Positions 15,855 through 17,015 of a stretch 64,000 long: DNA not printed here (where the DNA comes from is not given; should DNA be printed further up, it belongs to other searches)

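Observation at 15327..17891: Candidate Psp-like envelope-stress effector operon: two Zn-ribbon membrane proteins plus two membrane-anchored coiled-coil proteins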

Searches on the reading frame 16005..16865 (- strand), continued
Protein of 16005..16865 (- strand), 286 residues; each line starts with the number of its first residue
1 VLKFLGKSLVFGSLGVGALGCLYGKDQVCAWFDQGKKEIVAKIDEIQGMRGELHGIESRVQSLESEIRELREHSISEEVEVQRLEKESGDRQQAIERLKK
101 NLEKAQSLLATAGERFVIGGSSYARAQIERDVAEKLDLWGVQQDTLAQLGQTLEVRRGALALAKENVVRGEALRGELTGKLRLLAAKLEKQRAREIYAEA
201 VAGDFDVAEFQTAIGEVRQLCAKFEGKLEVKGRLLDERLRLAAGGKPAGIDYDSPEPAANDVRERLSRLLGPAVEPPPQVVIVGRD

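Call 25: search_solved_structures(query=A1, max_evalue=10)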
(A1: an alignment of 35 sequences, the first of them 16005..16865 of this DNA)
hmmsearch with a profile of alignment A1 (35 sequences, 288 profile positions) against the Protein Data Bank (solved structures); distinct sequences matched with E-value up to 10: 46.
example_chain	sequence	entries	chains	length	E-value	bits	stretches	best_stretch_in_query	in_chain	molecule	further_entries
2a3d_A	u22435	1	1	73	0.0069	18.8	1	32-101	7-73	PROTEIN (DE NOVO THREE-HELIX BUNDLE)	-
7upq_B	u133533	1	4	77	0.017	17.5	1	78-107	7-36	DHT03 protein B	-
7upo_B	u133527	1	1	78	0.024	17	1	78-107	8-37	DHT03 protein B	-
2mi7_A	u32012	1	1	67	0.027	16.8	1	28-70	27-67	de novo protein a3Y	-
6ds9_A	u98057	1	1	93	0.03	16.7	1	32-102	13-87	de novo designed three helix bundle GRa3D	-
2lxy_A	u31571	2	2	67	0.031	16.6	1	28-70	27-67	2-mercaptophenol-alpha3C | 4-mercaptophenol-alpha3C protein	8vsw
1lq7_A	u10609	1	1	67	0.043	16.1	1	32-70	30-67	Alpha3W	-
3g7c_A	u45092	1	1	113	0.063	15.6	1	36-108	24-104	Occludin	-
8udg_A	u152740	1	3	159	0.078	15.3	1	26-104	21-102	Hemagglutinin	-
1zxa_A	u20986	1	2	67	0.086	15.2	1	75-110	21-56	cGMP-dependent protein kinase 1, alpha isozyme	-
1wpa_A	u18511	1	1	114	0.099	15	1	36-108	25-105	Occludin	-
1kd8_A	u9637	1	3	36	0.1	14.9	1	45-75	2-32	GCN4 ACID BASE HETERODIMER ACID-d12Ia16V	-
2x7a_A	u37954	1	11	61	0.1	14.9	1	46-89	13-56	BONE MARROW STROMAL ANTIGEN 2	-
6w1s_B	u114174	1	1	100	0.13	14.6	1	65-112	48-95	Mediator of RNA polymerase II transcription subunit 4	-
3vmy_A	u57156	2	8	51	0.18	14.1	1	64-106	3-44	Voltage-gated hydrogen channel 1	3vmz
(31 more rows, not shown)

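Call 35: search_protein_representatives(alignment_id=A1)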
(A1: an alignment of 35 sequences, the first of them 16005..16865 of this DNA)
Query: 35 sequences, 288 profile positions. Proteins with E-value up to 0.001 (for the whole library): 449; up to 1e-10: 94; up to 1e-30: 6. The best 150 are listed.
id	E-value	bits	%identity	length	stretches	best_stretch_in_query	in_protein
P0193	6.0e-106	370.2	-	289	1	1-278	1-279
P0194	1.7e-69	250.5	-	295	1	5-275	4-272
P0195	4.2e-66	239.4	-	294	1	1-277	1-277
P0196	3.3e-65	236.4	-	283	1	3-274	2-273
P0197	5.2e-55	203.0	-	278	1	1-277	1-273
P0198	3.8e-37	144.4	-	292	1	1-277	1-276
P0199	1.7e-29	119.3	-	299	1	11-277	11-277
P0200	5.9e-25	104.4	-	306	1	5-275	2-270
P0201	4.0e-24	101.6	-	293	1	7-280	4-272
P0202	5.7e-21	91.3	-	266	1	10-269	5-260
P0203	1.3e-19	86.8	-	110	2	185-239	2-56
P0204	3.7e-19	85.3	-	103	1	182-277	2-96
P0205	4.2e-19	85.2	-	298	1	7-276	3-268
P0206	5.1e-19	84.9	-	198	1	6-194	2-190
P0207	8.4e-19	84.2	-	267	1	9-272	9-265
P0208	1.2e-18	83.6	-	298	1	1-275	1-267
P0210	1.9e-17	79.7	-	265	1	7-242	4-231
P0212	1.0e-16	77.3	-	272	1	1-267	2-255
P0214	1.4e-16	76.9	-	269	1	6-233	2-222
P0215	4.4e-16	75.2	-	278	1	6-237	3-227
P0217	9.4e-16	74.2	-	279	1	7-275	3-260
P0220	2.2e-15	72.9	-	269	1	5-232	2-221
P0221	3.0e-15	72.5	-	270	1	14-236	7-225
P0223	6.8e-15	71.3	-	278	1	1-283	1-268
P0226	1.0e-14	70.7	-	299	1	4-249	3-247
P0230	2.8e-14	69.3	-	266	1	20-276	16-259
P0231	3.2e-14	69.1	-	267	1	6-277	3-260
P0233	5.7e-14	68.3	-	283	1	6-237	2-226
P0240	1.8e-13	66.7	-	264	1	2-236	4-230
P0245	4.4e-13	65.4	-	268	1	1-237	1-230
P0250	1.2e-12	64.0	-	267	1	5-276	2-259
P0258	7.1e-12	61.4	-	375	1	5-272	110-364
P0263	1.2e-11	60.6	-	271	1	1-240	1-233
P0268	2.2e-11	59.8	-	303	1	4-277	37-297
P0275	4.9e-11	58.7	-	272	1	12-204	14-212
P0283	6.8e-11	58.2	-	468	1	6-243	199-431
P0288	1.1e-10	57.5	-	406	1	14-194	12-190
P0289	1.4e-10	57.2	-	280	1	1-235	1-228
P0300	2.3e-10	56.5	-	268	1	5-206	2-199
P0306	3.8e-10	55.8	-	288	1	7-236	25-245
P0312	6.1e-10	55.1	-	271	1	6-235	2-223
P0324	1.1e-09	54.3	-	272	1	6-237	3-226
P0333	1.5e-09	53.8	-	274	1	5-237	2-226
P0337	2.0e-09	53.4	-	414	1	4-192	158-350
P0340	2.2e-09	53.2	-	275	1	6-249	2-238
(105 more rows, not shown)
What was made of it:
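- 16005..16865 (-): g3: N-terminal hydrophobic helix, then helix 25-109, beta-hairpin 115-124, helix 125-204, helix 207-242 and a disordered tail. It is a member of a large unnamed family whose named members are all from Planctomycetota. Family of 449 representative clusters at E<=1e-3 (call 35).
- The family has 449 clusters, mostly 255-300 aa, matched nearly end to end (call 35). The family looks phylum-wide and core-like (call 35).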

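Call 37: search_protein_families(library=pfam, proteins=[P0198, P0199, P0200, P0201, P0205, P0208, P0212, P0220, P0240, P0283], max_evalue=0.01)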
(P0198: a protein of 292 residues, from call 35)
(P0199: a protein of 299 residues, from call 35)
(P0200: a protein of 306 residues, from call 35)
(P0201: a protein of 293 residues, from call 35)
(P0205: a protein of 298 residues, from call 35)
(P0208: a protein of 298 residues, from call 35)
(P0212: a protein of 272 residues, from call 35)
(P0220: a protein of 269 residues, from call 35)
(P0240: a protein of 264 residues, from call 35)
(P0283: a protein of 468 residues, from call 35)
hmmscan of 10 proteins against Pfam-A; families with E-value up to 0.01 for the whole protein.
P0198 (292 aa): 1 family
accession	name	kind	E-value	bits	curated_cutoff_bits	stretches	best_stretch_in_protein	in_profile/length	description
PF11802.13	CENP-K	-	0.0088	16.1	27.2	1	128-252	5-124/263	Centromere-associated protein K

P0199 (299 aa): 0 families

P0200 (306 aa): 2 families
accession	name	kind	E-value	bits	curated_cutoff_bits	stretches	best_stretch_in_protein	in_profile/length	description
PF04012.17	PspA_IM30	-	0.002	18.2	33.9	1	134-256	88-208/220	PspA/IM30 family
PF15619.11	Lebercilin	-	0.0038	17.3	34.3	1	140-242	56-162/193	Ciliary protein causing Leber congenital amaurosis disease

P0201 (293 aa): 1 family
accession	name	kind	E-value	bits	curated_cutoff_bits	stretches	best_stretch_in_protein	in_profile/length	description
PF04048.20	Sec8_N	-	0.0029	18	26.8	0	137-183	83-128/142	Exocyst complex component Sec8 N-terminal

P0205 (298 aa): 1 family
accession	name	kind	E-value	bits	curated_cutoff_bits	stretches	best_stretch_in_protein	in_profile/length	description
PF06419.17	COG6_N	-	0.009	16.6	27.4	1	133-197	32-96/114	Conserved oligomeric complex COG6, N-terminal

P0208 (298 aa): 0 families

P0212 (272 aa): 2 families
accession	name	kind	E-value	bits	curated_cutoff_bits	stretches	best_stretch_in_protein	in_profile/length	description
PF14712.11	Snapin_Pallidin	-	8.4e-05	23.4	29.6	1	151-227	7-85/89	Snapin/Pallidin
PF09486.15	HrpB7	-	0.0034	18.3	29.7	0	34-100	75-142/157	Bacterial type III secretion protein (HrpB7)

P0220 (269 aa): 1 family
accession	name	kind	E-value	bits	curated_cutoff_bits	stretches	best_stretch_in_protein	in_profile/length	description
PF12795.12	MscS_porin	-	0.0075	16.3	34.4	1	31-108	63-139/238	Mechanosensitive ion channel porin domain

P0240 (264 aa): 1 family
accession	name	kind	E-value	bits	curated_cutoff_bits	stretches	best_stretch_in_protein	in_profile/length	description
PF21774.3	NagJ_C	-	0.0079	17.3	28.3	1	161-225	2-66/114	Hyaluronidase post-catalytic domain-like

P0283 (468 aa): 0 families

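Call 38: list_cluster_members(proteins=[P0198, P0199, P0200, P0201, P0205, P0208, P0212, P0220, P0240, P0283])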
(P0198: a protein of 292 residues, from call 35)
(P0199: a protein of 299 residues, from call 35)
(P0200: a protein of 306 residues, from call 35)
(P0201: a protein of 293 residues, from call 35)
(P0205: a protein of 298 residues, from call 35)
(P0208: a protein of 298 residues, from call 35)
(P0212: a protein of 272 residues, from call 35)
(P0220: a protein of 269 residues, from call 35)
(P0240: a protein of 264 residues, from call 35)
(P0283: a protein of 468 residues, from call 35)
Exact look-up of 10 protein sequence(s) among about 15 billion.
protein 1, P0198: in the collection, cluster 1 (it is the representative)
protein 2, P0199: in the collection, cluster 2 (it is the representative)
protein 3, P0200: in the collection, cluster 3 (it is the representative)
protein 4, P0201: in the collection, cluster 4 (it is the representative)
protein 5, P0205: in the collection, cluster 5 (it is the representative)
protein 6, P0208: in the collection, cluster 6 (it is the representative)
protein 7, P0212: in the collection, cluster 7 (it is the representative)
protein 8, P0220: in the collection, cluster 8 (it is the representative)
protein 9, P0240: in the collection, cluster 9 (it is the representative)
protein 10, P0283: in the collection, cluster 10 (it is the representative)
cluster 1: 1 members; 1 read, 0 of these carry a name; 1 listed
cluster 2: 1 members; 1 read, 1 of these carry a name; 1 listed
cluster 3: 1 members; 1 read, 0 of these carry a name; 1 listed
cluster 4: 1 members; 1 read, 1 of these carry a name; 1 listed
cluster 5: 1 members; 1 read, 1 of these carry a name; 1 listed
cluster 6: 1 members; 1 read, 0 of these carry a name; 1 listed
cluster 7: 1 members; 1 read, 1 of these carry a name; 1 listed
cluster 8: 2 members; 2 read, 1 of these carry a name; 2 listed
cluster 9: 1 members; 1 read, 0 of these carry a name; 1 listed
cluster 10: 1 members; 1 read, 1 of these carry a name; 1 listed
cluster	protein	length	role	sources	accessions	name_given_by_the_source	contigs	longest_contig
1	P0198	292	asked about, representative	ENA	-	-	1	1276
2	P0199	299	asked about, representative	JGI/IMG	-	outer membrane murein-binding lipoprotein Lpp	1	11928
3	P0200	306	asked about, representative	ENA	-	-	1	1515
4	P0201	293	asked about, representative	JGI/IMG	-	hypothetical protein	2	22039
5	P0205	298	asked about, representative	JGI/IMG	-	hypothetical protein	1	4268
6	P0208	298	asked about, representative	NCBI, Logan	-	-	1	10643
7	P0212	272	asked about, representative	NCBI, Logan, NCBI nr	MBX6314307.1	MAG: hypothetical protein IRY99_15550 [Isosphaeraceae bacterium] | hypothetical protein [Isosphaeraceae bacterium]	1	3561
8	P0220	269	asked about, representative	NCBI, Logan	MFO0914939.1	MAG: hypothetical protein U0795_18415 [Pirellulales bacterium]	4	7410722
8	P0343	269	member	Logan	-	-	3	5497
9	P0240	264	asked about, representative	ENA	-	-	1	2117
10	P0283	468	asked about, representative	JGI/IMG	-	hypothetical protein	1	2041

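Call 39: find_encoding_contigs(protein=P0220, flank=10000, max_places=2)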
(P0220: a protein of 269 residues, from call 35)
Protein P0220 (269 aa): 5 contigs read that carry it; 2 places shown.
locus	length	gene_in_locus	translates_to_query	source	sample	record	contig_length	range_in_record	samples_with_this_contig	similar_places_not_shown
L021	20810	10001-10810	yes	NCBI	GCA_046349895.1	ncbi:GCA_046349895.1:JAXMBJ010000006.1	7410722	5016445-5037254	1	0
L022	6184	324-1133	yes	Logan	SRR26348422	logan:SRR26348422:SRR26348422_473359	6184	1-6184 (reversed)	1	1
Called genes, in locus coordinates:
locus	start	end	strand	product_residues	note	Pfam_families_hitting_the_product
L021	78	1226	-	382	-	PF22244:GCE_fung (faint)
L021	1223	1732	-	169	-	PF08670:MEKHLA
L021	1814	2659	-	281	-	-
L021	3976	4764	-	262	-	-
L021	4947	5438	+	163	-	PF06897:DUF1269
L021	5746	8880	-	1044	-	PF23500:DUF7133, PF13646:HEAT_2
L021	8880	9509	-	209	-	-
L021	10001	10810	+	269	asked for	-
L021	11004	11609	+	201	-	PF00498:FHA (weak)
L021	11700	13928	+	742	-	PF00069:Pkinase, PF03109:ABC1 (faint), PF07714:PK_Tyr_Ser-Thr, PF06293:Kdo (weak)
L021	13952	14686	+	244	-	-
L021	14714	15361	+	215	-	PF04542:Sigma70_r2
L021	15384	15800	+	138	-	PF13490:zf-HC2 (faint)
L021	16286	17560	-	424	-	PF09903:DUF2130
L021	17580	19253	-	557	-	PF02952:Fucose_iso_C (weak)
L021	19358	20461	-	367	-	PF08240:ADH_N, PF16912:Glu_dehyd_C, PF00107:ADH_zinc_N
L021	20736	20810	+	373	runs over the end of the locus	-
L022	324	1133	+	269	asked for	-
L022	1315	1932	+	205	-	PF00498:FHA (weak)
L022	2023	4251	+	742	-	PF00069:Pkinase, PF03109:ABC1 (faint), PF07714:PK_Tyr_Ser-Thr, PF06293:Kdo (weak)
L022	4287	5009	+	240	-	-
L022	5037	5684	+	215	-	PF04542:Sigma70_r2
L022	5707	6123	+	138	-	PF13490:zf-HC2 (faint)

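Call 40: find_encoding_contigs(protein=P0201, flank=8000, max_places=1)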
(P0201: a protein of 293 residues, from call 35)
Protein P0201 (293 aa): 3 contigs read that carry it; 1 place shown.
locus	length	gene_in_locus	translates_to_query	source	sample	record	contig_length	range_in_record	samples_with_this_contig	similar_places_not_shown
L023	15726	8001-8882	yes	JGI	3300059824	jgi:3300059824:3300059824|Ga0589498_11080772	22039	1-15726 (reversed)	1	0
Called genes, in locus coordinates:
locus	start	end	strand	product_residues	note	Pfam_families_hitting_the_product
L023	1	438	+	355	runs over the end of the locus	PF00437:T2SSE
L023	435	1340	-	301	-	PF00491:Arginase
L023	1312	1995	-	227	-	-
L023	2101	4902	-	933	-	-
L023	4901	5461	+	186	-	PF00588:SpoU_methylase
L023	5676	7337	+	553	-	PF16697:Yop-YscD_cpl (weak), PF00498:FHA, PF00158:Sigma54_activat, PF01078:Mg_chelatase (faint), PF14532:Sigma54_activ_2, PF25601:AAA_lid_14, PF02954:HTH_8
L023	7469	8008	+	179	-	-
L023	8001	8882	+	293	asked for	-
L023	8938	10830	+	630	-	PF00069:Pkinase, PF07714:PK_Tyr_Ser-Thr, PF03109:ABC1 (faint), PF04024:PspC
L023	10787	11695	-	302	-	PF02517:Rce1-like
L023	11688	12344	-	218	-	PF03473:MOSC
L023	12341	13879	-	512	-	-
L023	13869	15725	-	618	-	?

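Call 41: find_encoding_contigs(protein=P0199, flank=8000, max_places=1)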
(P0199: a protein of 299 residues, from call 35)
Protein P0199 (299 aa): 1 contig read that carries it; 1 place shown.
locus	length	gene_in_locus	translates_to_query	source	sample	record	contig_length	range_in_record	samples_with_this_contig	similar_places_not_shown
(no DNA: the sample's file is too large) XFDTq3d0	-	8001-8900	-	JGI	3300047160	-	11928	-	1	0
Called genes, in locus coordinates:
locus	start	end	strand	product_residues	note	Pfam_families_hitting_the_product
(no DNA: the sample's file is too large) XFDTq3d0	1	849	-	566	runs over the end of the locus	PF00033:Cytochrome_B, PF13631:Cytochrom_B_N_2, PF00032:Cytochrom_B_C, PF14495:Cytochrom_C550 (faint), PF00034:Cytochrom_C (weak), PF13442:Cytochrome_CBB3 (weak), PF00034:Cytochrom_C, PF13442:Cytochrome_CBB3, +1 more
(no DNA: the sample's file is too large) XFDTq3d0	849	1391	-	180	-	PF00355:Rieske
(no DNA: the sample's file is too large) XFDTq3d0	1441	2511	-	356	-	PF13360:PQQ_2 (faint)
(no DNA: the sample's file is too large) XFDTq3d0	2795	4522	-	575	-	PF03631:Virul_fac_BrkB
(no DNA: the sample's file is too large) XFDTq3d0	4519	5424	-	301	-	PF01370:Epimerase, PF04321:RmlD_sub_bind, PF01073:3Beta_HSD (weak), PF02719:Polysacc_synt_2, PF07993:NAD_binding_4 (weak), PF16363:GDP_Man_Dehyd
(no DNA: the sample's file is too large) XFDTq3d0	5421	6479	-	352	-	PF01073:3Beta_HSD, PF01370:Epimerase, PF02719:Polysacc_synt_2, PF04321:RmlD_sub_bind, PF07993:NAD_binding_4, PF16363:GDP_Man_Dehyd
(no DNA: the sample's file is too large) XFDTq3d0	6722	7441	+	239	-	-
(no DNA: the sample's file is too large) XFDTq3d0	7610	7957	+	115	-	PF18935:DUF5683 (weak)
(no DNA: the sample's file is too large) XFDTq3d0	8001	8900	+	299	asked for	-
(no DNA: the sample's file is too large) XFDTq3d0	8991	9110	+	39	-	-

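Call 42: find_encoding_contigs(protein=P0208, flank=8000, max_places=1)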
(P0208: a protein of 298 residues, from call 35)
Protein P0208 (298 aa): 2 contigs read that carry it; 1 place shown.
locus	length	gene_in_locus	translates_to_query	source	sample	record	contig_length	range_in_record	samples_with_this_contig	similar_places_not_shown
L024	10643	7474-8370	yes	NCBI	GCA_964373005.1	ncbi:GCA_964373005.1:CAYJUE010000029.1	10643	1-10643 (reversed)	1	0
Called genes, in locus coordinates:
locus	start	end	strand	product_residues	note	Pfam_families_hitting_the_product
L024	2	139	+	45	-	?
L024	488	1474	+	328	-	PF00005:ABC_tran, PF13304:AAA_21 (weak)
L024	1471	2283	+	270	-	PF06182:ABC2_membrane_6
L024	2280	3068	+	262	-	PF06182:ABC2_membrane_6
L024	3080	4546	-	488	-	-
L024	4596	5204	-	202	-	PF04542:Sigma70_r2, PF08281:Sigma70_r4_2 (weak)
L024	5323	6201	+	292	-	PF13185:GAF_2 (weak), PF01590:GAF, PF13492:GAF_3 (weak), PF00158:Sigma54_activat, PF14532:Sigma54_activ_2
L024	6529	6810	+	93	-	PF25601:AAA_lid_14, PF02954:HTH_8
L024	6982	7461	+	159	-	-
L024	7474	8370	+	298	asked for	-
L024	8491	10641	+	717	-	?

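Call 50: search_protein_families(library=pfam, alignment_id=A3, max_evalue=0.05)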
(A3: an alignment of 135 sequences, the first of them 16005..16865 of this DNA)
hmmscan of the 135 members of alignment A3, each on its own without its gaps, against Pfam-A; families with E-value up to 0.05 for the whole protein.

A. member 1, window:16005-16865:- (286 aa): 10 families
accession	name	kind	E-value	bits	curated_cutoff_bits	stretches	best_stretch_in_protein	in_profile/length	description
PF06818.20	Fez1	-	0.00059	20.8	34.4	1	37-165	24-150/199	Fez1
PF25450.1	Rab11-FIP3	-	0.0015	19.3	31.9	1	36-108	41-111/125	Rab11-FIP3-like domain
PF04859.17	DUF641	-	0.0031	18.3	27.6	1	58-108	70-120/127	Plant protein of unknown function (DUF641)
PF06005.17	ZapB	-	0.0076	17.1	31.5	1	39-104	13-68/71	Cell division protein ZapB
PF18394.6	TBK1_CCD1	-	0.019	15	25.9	1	42-105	95-160/256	TANK-binding kinase 1 coiled-coil domain 1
PF03954.19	Lectin_N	-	0.025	14.9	28.3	0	62-110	61-113/140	Hepatic lectin, N-terminal domain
PF22216.1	Sas-6_C_CC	-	0.028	15.1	27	0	32-72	12-52/57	Spindle assembly abnormal protein 6 homolog, C-terminal coiled coil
PF13166.12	AAA_13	-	0.038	13.1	36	0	38-104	402-469/713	AAA domain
PF07200.18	Mod_r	-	0.043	14.3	30.1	0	52-115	27-90/146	Modifier of rudimentary (Mod(r)) protein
PF01763.21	Herpes_UL6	-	0.046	12.7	27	0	38-111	372-446/562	Herpesvirus UL6 like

B. families by the number of members that match (of 135 scanned): 221 families (the first 25 are shown)
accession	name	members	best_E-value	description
PF11559.13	ADIP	19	0.0013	Afadin- and alpha -actinin-Binding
PF14712.11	Snapin_Pallidin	16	8.4e-05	Snapin/Pallidin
PF09177.16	STX6_10_61_N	10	0.00027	Syntaxin 6/10/61, N-terminal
PF07889.17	DUF1664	9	0.00017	Protein of unknown function (DUF1664)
PF08614.16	ATG16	9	0.0036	Autophagy protein 16 (ATG16)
PF11932.13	DUF3450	8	2.1e-05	Protein of unknown function (DUF3450)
PF06785.16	UPF0242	8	6.7e-05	Uncharacterised protein family (UPF0242) N-terminus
PF04859.17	DUF641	8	0.0031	Plant protein of unknown function (DUF641)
PF16326.10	ABC_tran_CTD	8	0.0038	ABC transporter C-terminal domain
PF11488.14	Lge1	7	5.8e-05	Transcriptional regulatory protein LGE1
PF06818.20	Fez1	7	0.00059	Fez1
PF06009.19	Laminin_II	7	0.004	Laminin Domain II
PF25450.1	Rab11-FIP3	6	0.0015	Rab11-FIP3-like domain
PF12072.13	RNase_Y_N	6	0.0032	RNase Y N-terminal region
PF23067.1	MG280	6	0.0039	Uncharacterised protein MG280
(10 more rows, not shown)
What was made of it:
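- Closest known: PspA / IM30. Different: Sequence evidence is below any accepted threshold (calls 25, 50).
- It is hit by 5 members, against 19 for ADIP and 16 for Snapin (call 50).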

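Call 52: search_protein_families(library=pfam, proteins=[L023:7469-8008:+, L024:6982-7461:+, L023:8938-10830:+, L024:8491-10641:+, L021:13952-14686:+], max_evalue=0.01)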
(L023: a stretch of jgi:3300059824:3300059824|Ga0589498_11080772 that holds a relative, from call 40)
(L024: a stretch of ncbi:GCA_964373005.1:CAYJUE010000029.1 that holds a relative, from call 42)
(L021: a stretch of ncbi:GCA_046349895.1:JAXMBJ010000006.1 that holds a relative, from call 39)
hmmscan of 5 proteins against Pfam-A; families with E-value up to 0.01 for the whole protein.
L023:7469-8008:+ (179 aa): 3 families
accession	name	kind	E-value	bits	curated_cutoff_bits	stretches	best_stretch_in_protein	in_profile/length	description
PF13567.11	DUF4131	-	0.0011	19.1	31.6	1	3-91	7-84/165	Domain of unknown function (DUF4131)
PF10241.14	KxDL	-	0.0037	18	27.2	1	101-166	10-76/86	Uncharacterized conserved protein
PF16034.10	JAKMIP_CC3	-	0.007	16.5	30.2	1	49-172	48-166/200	JAKMIP CC3 domain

L024:6982-7461:+ (159 aa): 0 families

L023:8938-10830:+ (630 aa): 9 families
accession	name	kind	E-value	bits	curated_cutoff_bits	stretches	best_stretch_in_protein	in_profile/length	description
PF00069.31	Pkinase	-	2.5e-48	165.2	31.7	1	60-297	1-253/263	Protein kinase domain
PF07714.23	PK_Tyr_Ser-Thr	-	5e-31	108.4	23.1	1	61-260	2-200/258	Protein tyrosine and serine/threonine kinase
PF04024.17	PspC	-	7.3e-13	48.5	25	1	499-558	2-56/58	PspC domain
PF03109.22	ABC1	-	2.5e-05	24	22.9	1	134-215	144-224/244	ABC1 atypical kinase-like domain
PF01636.29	APH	-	0.00011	22.5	23.2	0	158-195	149-186/239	Phosphotransferase enzyme family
PF17667.7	Pkinase_fungal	-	0.00017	20.9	24.1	1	160-244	289-371/387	Fungal protein kinase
PF01163.29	RIO1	-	0.0021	18.2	22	1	102-205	52-151/187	RIO domain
PF01667.23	Ribosomal_S27e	-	0.0062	16.7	24.5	0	3-30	6-34/55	Ribosomal protein S27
PF14531.12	Kinase-like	-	0.0081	15.9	25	0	174-268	162-255/289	Kinase-like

L024:8491-10641:+ (717 aa): 6 families
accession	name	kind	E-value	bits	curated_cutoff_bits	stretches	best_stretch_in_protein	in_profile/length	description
PF00069.31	Pkinase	-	7.6e-50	170.2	31.7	1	62-268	1-198/263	Protein kinase domain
PF07714.23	PK_Tyr_Ser-Thr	-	3.5e-33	115.5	23.1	1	64-272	3-210/258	Protein tyrosine and serine/threonine kinase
PF03109.22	ABC1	-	1e-06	28.5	22.9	1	106-218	119-226/244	ABC1 atypical kinase-like domain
PF01636.29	APH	-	6.4e-06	26.5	23.2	0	88-173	23-105/239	Phosphotransferase enzyme family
PF17667.7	Pkinase_fungal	-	0.0061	15.8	24.1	0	177-252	305-378/387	Fungal protein kinase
PF22191.2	IBR_1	-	0.0072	16.6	27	0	2-32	3-31/47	IBR domain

L021:13952-14686:+ (244 aa): 0 families
